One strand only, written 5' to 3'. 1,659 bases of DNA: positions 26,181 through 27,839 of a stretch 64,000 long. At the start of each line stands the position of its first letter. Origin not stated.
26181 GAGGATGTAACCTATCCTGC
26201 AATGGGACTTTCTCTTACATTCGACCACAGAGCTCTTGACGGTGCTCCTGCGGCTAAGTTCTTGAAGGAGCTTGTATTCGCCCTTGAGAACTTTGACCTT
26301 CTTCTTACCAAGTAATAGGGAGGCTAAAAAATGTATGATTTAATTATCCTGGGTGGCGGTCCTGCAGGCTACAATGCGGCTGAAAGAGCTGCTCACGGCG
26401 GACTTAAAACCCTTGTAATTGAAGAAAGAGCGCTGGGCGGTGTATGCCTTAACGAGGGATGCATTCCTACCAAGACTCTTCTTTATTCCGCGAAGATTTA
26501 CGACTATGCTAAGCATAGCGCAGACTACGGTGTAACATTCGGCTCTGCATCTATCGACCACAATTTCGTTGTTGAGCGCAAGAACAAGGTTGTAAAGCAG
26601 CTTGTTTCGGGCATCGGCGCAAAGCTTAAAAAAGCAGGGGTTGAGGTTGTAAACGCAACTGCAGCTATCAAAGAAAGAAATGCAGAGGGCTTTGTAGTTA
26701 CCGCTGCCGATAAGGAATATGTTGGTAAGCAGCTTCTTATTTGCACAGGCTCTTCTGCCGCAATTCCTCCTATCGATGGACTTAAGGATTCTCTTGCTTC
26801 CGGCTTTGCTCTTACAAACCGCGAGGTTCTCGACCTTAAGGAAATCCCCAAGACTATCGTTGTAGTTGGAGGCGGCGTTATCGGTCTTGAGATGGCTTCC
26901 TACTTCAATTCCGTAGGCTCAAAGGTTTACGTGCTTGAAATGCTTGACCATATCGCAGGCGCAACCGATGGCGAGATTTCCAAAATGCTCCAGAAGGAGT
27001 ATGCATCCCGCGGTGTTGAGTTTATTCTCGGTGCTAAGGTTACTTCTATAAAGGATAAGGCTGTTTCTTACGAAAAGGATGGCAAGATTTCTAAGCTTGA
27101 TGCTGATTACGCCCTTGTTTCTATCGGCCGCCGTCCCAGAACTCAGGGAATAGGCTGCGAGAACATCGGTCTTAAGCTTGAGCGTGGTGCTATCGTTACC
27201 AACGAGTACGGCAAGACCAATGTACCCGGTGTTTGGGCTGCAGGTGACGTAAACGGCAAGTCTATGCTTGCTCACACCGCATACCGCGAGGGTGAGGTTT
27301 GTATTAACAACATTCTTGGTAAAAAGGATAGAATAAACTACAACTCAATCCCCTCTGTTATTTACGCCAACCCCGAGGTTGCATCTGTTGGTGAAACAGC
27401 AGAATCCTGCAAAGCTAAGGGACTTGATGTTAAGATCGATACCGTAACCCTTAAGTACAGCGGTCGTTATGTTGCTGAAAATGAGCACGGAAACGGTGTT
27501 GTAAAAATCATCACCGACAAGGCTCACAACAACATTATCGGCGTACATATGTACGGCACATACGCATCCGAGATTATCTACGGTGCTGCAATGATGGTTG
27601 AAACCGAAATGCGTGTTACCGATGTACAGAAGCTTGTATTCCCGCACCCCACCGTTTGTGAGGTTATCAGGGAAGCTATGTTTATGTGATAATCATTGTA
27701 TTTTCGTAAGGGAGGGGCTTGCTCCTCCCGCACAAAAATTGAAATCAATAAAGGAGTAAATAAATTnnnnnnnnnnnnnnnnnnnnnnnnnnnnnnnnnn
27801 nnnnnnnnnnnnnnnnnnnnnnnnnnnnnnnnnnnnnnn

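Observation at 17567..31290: One tightly packed DeoR-linked operon joins an unassigned sugar-phosphate module to a complete 2-oxoacid/acetoin dehydrogenase complex and LplA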

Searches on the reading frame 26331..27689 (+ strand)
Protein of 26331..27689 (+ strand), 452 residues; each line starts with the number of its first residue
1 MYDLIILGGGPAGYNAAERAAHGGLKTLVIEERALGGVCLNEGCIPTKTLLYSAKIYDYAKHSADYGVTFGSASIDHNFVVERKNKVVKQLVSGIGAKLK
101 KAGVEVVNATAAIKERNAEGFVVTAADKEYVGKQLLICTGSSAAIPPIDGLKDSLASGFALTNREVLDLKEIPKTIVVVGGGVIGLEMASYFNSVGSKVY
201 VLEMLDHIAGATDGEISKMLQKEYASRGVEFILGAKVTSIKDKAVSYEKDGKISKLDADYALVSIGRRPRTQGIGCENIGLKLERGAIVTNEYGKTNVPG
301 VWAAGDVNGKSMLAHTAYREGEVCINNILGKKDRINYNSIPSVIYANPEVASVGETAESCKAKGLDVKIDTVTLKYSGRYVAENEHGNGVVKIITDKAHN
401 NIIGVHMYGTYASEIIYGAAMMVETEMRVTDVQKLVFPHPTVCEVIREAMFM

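Call 3: search_protein_families(library=pfam, proteins=[window:26331-27689:+])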
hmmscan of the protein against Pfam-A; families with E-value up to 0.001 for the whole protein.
window:26331-27689:+ (452 aa): 11 families
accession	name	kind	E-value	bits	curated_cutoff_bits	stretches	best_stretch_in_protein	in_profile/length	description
PF07992.20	Pyr_redox_2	-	1.3e-72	245.1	26.1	1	2-321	1-291/291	Pyridine nucleotide-disulphide oxidoreductase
PF02852.28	Pyr_redox_dim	-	1.2e-27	96.8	25.3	1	340-449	1-109/110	Pyridine nucleotide-disulphide oxidoreductase, dimerisation domain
PF00070.33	Pyr_redox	-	6.4e-23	81.5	22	1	176-244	2-70/82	Pyridine nucleotide-disulphide oxidoreductase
PF13738.12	Pyr_redox_3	-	1e-12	48.4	30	1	5-305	1-305/305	Pyridine nucleotide-disulphide oxidoreductase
PF03486.20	HI0933_like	-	3.5e-09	36.9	50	0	3-33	2-32/244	HI0933-like protein Rossmann domain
PF01266.30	DAO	-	1.7e-07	31.6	27.9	0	176-215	2-41/353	FAD dependent oxidoreductase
PF12831.13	FAD_oxidored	-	2.9e-07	30.6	27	1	3-49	1-48/416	FAD dependent oxidoreductase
PF13450.12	NAD_binding_8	-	3e-07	31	21.9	0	178-213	1-36/68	NAD(P)-binding Rossmann-like domain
PF01946.23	Thi4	-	6.7e-06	25.9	26.2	0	3-110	19-119/235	Thi4 family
PF01134.28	GIDA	-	1.3e-05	24.9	22.1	0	3-47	1-43/391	Glucose inhibited division protein A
PF00890.30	FAD_binding_2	-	0.00061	19.5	20.4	0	3-33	1-31/414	FAD binding domain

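Call 4: search_protein_families(library=ncbifam, proteins=[window:26331-27689:+])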
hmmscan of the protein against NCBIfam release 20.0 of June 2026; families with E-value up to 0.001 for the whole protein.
window:26331-27689:+ (452 aa): 76 families (the best 25 are shown)
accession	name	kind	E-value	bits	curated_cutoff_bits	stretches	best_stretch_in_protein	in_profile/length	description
TIGR01350.1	lipoamide_DH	equivalog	2.6e-140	468.2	408.8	1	1-450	1-451/461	dihydrolipoyl dehydrogenase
TIGR02053.1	MerA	equivalog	9.9e-95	318.2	454.45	1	2-449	1-449/465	mercury(II) reductase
NF004945.0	PRK06292.2-3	equivalog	6.1e-93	312.2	494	1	2-446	4-445/457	dihydrolipoyl dehydrogenase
NF004943.0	PRK06292.2-1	equivalog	4.3e-88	296.1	432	1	2-450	4-452/456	dihydrolipoyl dehydrogenase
NF004992.0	PRK06370.1-4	equivalog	7.3e-82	275.2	629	1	2-446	5-448/459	FAD-containing oxidoreductase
NF004947.0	PRK06292.2-5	equivalog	2.3e-81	274.1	592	1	2-451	4-456/474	dihydrolipoyl dehydrogenase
NF004991.0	PRK06370.1-3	subfamily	7e-81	272.3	620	1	1-449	35-483/509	FAD-containing oxidoreductase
NF004776.0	PRK06116.1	equivalog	2.5e-80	270.7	480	1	2-444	5-444/450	glutathione-disulfide reductase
NF003585.0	PRK05249.1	equivalog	7.7e-74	249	465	1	2-449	7-453/464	Si-specific NAD(P)(+) transhydrogenase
NF005883.0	PRK07845.1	equivalog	9e-72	242.5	479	1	3-449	4-455/466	NAD(P)H-quinone dehydrogenase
TIGR01424.1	gluta_reduc_2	equivalog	4.1e-71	239.9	606.05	1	2-444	3-440/446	glutathione-disulfide reductase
NF005884.0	PRK07846.1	equivalog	1.4e-70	238.2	501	1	2-450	4-448/454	mycothione reductase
NF041853.1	hythiocyan_redase_MerA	equivalog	1.6e-69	234.9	650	1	2-448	4-436/440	hypothiocyanous acid reductase MerA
TIGR01421.1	gluta_reduc_1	equivalog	5.8e-69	233.4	556.15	1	2-444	3-444/450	glutathione-disulfide reductase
NF004946.0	PRK06292.2-4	subfamily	5.8e-69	233.1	634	1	2-449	4-466/487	dihydrolipoyl dehydrogenase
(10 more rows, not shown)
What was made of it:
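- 26331..27689 (+): E3 dihydrolipoyl dehydrogenase. TIGR01350 scores 468 bits, above the 408.8 cut-off (call 4).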
